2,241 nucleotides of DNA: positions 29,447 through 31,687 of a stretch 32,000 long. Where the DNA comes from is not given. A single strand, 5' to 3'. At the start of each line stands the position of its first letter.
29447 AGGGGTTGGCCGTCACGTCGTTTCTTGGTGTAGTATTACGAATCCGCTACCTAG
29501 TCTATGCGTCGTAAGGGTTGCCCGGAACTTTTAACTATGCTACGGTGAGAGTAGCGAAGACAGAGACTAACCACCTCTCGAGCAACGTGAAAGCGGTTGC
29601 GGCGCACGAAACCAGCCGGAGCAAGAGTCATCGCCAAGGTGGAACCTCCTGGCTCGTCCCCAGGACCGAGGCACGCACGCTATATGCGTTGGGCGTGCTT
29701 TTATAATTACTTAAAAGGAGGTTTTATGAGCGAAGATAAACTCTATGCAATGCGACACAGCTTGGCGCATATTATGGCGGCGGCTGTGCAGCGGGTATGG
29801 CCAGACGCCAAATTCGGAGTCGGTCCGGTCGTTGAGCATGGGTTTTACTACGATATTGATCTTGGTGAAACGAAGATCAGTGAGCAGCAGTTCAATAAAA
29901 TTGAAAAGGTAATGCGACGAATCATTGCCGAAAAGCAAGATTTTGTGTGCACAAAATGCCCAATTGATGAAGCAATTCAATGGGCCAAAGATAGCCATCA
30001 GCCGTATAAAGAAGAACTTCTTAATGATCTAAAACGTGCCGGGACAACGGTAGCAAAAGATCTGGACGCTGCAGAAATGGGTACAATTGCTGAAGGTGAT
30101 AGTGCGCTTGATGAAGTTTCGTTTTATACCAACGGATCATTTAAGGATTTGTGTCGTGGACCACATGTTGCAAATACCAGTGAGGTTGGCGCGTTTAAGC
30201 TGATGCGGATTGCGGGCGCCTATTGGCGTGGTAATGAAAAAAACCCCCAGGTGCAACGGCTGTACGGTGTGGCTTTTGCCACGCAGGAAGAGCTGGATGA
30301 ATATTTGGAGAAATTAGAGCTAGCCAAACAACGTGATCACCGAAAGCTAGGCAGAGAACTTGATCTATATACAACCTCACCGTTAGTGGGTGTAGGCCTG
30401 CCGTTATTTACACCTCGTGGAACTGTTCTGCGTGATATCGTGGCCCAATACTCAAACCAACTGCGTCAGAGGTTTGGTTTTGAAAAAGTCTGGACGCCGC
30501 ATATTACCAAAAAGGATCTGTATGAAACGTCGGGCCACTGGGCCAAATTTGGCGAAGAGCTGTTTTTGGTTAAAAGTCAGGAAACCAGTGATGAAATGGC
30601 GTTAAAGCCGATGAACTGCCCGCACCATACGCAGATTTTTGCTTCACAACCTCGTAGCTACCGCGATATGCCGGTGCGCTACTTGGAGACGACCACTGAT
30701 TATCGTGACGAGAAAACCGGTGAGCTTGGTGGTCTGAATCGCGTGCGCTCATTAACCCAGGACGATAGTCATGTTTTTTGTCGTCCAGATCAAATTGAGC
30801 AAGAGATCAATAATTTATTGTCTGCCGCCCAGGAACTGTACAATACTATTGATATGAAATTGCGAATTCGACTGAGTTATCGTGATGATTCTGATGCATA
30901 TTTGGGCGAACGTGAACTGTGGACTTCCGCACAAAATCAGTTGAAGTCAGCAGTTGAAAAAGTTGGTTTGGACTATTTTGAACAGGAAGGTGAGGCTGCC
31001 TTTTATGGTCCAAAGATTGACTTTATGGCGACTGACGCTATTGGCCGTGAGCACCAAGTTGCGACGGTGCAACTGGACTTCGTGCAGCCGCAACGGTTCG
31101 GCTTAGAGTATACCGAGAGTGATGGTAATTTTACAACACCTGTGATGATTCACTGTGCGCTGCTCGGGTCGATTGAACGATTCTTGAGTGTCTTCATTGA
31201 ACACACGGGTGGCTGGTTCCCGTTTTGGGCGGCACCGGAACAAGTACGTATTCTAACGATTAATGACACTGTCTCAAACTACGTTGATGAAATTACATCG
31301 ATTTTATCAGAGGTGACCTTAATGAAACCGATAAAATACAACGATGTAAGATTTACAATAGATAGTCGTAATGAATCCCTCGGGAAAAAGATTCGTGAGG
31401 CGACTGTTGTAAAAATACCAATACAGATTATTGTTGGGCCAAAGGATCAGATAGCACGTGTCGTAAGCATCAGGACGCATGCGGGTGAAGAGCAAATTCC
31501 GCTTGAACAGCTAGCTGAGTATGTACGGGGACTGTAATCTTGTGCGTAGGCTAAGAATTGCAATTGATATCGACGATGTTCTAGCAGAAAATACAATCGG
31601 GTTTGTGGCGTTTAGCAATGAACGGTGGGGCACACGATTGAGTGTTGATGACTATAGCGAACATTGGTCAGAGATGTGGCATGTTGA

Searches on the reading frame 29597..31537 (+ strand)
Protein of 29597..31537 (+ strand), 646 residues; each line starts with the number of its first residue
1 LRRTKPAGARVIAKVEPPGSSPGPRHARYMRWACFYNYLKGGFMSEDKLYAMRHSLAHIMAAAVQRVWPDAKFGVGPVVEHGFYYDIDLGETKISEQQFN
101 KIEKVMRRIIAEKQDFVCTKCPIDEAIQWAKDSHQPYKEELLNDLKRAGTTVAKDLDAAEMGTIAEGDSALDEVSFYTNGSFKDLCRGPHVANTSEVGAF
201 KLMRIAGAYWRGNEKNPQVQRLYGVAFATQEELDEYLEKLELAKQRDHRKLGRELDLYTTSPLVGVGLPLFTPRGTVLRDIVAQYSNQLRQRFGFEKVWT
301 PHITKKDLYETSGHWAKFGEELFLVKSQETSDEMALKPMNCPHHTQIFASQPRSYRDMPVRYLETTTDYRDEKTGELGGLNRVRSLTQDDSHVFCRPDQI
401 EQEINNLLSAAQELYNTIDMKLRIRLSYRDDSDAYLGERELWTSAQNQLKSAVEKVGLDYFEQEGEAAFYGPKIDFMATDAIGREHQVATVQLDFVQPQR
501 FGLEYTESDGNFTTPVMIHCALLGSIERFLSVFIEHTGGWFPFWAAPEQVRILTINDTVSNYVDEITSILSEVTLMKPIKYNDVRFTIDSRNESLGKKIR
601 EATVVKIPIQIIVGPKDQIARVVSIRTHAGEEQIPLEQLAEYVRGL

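Call 73: search_protein_families(library=pfam, proteins=[window:29597-31537:+], max_evalue=0.001)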
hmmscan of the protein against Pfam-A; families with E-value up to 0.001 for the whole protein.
window:29597-31537:+ (646 aa): 3 families
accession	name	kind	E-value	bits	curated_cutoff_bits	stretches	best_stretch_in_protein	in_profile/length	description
PF00587.30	tRNA-synt_2b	-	1.1e-42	146.6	29.3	1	324-536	2-178/179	tRNA synthetase class II core domain (G, H, P, S and T)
PF07973.19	tRNA_SAD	-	2.4e-16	59.8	24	1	174-223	1-44/44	Threonyl and Alanyl tRNA synthetase second additional domain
PF03129.25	HGTP_anticodon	-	3.5e-15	56.4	21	1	549-644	1-92/94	Anticodon binding domain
